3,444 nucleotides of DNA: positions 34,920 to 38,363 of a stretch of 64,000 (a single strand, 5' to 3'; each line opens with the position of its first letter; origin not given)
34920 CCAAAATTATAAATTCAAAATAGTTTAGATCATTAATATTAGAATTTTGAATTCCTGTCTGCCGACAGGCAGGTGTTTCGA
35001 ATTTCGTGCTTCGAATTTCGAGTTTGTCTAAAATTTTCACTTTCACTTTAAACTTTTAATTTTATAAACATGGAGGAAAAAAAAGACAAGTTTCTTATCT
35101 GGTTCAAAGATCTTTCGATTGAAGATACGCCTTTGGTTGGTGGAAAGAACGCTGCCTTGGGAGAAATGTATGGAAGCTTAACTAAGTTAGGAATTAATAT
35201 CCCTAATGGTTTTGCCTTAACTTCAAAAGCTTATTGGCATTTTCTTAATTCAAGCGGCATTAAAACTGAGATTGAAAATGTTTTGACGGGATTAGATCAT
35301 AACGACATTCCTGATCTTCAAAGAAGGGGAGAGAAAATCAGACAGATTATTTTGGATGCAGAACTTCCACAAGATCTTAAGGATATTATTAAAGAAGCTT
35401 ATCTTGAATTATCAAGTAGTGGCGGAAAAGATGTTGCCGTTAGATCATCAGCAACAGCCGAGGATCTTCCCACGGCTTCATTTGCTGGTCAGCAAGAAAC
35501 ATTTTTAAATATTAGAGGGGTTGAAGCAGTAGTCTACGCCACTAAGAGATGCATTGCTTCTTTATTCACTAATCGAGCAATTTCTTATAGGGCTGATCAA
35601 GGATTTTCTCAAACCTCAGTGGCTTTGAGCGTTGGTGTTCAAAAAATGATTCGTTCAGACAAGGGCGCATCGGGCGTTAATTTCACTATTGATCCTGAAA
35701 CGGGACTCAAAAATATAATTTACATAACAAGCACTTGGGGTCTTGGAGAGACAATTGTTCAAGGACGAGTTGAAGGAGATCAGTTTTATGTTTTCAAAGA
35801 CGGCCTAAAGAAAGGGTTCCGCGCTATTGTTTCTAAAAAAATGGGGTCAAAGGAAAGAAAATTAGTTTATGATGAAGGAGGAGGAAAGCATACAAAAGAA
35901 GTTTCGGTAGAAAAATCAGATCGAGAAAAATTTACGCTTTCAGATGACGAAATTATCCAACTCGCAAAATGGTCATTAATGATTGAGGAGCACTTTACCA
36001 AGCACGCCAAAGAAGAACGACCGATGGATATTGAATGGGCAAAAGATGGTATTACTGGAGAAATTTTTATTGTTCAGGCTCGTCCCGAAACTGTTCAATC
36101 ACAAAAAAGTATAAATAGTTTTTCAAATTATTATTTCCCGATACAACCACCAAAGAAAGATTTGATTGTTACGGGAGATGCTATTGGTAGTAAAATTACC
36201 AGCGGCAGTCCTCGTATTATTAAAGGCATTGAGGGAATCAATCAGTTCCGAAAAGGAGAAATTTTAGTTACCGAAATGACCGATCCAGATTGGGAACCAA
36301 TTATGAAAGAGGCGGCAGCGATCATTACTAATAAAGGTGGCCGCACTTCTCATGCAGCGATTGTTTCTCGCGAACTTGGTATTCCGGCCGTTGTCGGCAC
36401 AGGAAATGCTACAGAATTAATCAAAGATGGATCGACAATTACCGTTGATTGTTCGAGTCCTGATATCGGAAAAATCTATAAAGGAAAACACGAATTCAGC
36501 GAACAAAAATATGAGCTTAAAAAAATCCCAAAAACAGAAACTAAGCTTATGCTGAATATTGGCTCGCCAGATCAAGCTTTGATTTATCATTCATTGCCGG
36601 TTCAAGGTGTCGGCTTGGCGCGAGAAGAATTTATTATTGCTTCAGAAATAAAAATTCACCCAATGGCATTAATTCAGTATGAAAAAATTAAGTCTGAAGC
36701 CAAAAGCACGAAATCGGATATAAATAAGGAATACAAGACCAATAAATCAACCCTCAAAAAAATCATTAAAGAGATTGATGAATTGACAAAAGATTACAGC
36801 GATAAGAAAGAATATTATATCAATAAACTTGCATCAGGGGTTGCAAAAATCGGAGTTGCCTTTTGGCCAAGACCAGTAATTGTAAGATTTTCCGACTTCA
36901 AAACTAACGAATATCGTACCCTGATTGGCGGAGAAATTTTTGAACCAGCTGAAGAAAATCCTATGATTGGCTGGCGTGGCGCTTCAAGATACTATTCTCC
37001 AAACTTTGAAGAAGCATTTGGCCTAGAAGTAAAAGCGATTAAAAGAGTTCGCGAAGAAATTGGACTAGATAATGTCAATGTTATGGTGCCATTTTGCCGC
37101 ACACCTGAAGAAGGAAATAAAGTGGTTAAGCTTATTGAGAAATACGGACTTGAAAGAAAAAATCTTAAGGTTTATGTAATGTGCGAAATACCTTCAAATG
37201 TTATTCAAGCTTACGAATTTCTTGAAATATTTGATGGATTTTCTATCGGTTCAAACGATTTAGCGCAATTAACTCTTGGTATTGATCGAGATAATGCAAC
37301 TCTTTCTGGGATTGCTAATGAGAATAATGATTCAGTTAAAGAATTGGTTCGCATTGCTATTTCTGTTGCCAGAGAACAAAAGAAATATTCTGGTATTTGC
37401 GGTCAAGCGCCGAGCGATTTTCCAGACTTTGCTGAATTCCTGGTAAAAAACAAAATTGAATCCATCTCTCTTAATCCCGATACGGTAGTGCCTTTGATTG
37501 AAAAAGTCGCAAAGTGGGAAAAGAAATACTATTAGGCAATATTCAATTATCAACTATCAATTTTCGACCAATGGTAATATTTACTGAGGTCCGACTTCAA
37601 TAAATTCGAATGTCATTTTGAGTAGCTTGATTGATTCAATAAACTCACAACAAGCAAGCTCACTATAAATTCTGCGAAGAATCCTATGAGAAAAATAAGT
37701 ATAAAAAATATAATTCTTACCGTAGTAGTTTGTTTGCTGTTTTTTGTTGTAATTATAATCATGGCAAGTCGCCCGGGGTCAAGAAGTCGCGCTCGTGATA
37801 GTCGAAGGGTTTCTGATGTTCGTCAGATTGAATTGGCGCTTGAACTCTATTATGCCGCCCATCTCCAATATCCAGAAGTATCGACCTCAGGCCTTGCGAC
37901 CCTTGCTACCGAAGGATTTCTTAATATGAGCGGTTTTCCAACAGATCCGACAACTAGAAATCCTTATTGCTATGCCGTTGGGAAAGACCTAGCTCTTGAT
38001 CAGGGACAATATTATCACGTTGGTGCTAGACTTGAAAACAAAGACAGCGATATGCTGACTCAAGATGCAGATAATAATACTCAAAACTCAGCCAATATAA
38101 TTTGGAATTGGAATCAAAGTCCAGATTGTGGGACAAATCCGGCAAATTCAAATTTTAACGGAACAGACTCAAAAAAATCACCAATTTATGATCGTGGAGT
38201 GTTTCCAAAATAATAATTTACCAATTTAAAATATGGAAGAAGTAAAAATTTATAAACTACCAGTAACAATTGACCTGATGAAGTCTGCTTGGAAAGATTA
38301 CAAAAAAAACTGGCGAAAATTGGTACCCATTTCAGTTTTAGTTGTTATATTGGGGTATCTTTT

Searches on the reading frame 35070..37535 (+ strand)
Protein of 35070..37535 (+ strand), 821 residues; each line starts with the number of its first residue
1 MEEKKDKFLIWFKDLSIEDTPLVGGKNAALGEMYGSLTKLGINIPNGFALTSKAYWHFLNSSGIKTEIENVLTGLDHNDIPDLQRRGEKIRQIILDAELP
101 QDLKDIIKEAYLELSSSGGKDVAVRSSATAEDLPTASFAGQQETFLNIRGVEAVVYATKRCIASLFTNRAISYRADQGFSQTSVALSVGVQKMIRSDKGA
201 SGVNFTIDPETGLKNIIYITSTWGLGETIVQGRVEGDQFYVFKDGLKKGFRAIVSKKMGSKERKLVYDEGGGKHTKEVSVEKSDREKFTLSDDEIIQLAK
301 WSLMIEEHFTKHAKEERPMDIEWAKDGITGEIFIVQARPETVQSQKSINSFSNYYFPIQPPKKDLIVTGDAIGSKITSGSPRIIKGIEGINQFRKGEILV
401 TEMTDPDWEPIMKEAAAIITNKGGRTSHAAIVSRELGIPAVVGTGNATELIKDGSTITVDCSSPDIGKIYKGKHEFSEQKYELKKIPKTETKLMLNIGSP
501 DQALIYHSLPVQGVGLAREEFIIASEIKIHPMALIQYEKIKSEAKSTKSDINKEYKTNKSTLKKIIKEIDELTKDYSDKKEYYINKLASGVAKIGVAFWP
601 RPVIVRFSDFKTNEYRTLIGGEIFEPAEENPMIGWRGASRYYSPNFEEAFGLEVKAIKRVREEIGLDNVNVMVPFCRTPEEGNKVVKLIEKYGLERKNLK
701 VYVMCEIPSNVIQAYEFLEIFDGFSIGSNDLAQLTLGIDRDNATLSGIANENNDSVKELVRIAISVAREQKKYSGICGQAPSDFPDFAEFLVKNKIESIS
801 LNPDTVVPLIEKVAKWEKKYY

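Call 18: search_protein_families(library=pfam, proteins=[window:35070-37535:+], max_evalue=0.001)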
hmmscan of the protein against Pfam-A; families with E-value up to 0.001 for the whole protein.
window:35070-37535:+ (821 aa): 3 families
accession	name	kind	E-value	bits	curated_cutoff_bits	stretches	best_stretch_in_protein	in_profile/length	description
PF01326.24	PPDK_N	-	2.9e-115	385.5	27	1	21-347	2-316/328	Pyruvate phosphate dikinase, AMP/ATP-binding domain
PF02896.24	PEP-utilizers_C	-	5.9e-56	190.2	22.8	1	486-814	15-289/293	PEP-utilising enzyme, PEP-binding domain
PF00391.29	PEP-utilizers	-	2.6e-29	101.1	23.1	1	393-462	1-70/72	PEP-utilising enzyme, mobile domain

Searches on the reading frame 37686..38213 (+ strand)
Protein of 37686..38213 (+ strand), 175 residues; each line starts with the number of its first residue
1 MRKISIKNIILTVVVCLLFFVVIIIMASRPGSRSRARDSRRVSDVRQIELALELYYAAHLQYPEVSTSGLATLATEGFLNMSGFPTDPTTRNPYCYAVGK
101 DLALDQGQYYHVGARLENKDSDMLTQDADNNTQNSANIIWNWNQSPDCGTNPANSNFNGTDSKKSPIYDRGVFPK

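Call 18: search_protein_families(library=pfam, proteins=[window:37686-38213:+], max_evalue=0.001)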
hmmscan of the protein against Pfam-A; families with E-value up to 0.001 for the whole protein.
window:37686-38213:+ (175 aa): 0 families

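Call 59: find_homologous_proteins(query=window:37686-38213:+, max_evalue=1e-10)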
Query window:37686-38213:+ (175 aa): 28 proteins with E <= 1e-10 among 96 candidates.
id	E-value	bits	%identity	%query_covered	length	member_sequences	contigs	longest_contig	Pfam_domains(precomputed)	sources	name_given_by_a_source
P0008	1.8e-113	394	100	100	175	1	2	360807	-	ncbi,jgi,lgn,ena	ncbi:MAG: hypothetical protein WC242_04100 [Candidatus Paceibacterota bacterium]|jgi:type II secreto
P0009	1.2e-87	310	81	100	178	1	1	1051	-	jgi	jgi:hypothetical protein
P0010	1.0e-85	304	78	100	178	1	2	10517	-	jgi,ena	-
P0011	5.6e-72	259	68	94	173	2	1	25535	-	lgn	-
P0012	8.9e-71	255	66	98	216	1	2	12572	-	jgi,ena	-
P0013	8.0e-69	249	66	95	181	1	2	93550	PF07963.18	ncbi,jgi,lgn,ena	ncbi:MAG: prepilin-type N-terminal cleavage/methylation domain-containing protein [Candidatus Paceib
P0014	1.2e-64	235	65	95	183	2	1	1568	PF07963.18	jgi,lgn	jgi:prepilin-type N-terminal cleavage/methylation domain-containing protein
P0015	2.2e-63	231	65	95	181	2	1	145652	PF07963.18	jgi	-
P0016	7.8e-63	229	64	95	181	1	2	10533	PF07963.18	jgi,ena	-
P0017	2.4e-60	221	63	95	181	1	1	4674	PF07963.18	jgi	jgi:prepilin-type N-terminal cleavage/methylation domain-containing protein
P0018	1.8e-56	209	59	95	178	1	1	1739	PF07963.18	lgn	-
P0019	3.6e-46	175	56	95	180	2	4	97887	PF07963.18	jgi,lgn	jgi:type II secretion system protein G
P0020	4.0e-46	175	53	95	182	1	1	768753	PF07963.18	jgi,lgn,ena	-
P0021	4.5e-42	162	51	95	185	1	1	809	PF07963.18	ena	-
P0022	1.2e-39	154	46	99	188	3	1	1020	PF07963.18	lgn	-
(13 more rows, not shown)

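Call 60: find_encoding_contigs(protein=P0010, flank=3000, max_places=2)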
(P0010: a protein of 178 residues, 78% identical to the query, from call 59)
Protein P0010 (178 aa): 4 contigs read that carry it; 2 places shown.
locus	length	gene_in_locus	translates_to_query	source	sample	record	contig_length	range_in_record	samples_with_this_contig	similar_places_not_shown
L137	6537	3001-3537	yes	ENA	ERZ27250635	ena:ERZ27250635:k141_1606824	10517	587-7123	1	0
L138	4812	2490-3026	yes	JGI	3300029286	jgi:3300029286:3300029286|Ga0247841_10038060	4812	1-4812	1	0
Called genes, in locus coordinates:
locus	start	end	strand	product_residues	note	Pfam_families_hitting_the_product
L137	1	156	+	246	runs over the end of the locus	?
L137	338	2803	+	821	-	PF01326:PPDK_N, PF00391:PEP-utilizers, PF02896:PEP-utilizers_C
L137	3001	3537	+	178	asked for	-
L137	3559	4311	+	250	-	-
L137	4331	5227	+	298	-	PF25231:DUF7847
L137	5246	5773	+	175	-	PF01965:DJ-1_PfpI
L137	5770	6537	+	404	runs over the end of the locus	PF03952:Enolase_N, PF00113:Enolase_C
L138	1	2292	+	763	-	?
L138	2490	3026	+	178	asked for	-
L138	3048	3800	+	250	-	-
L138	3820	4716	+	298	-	PF25231:DUF7847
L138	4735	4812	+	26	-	?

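Call 61: find_encoding_contigs(protein=P0011, flank=3000, max_places=2)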
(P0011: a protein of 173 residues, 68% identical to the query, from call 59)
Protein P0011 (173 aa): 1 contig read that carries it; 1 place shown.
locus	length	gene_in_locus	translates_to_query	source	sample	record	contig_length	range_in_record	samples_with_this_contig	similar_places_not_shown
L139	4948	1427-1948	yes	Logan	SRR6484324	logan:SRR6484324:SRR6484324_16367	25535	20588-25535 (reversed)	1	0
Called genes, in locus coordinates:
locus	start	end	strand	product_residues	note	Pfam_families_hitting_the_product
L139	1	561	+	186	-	?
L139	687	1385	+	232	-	-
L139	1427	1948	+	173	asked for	-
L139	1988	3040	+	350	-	PF00482:T2SSF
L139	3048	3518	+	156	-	-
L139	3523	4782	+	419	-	PF08309:LVIVD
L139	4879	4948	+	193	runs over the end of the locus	PF13473:Cupredoxin_1 (faint)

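Call 62: find_encoding_contigs(protein=P0013, flank=3000, max_places=2)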
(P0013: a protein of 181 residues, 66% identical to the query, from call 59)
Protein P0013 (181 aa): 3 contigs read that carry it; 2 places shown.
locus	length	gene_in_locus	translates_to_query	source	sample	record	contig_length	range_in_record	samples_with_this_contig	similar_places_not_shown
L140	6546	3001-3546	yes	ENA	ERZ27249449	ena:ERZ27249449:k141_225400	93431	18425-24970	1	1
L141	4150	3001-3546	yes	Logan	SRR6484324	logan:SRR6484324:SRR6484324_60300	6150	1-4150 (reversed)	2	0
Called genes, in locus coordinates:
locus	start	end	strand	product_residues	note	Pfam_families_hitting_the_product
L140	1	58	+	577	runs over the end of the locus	PF05157:MshEN, PF00437:T2SSE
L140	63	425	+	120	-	PF00072:Response_reg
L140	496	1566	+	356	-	PF00437:T2SSE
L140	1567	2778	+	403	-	PF00482:T2SSF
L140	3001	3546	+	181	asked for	PF07963:N_methyl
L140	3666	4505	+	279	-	PF06750:A24_N_bact, PF01478:Peptidase_A24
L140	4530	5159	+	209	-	PF07963:N_methyl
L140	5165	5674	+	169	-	-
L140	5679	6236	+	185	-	PF07963:N_methyl (weak)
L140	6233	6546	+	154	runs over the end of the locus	-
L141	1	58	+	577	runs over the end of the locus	PF05157:MshEN, PF00437:T2SSE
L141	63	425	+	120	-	PF00072:Response_reg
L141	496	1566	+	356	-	PF00437:T2SSE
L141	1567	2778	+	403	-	PF00482:T2SSF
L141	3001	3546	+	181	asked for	PF07963:N_methyl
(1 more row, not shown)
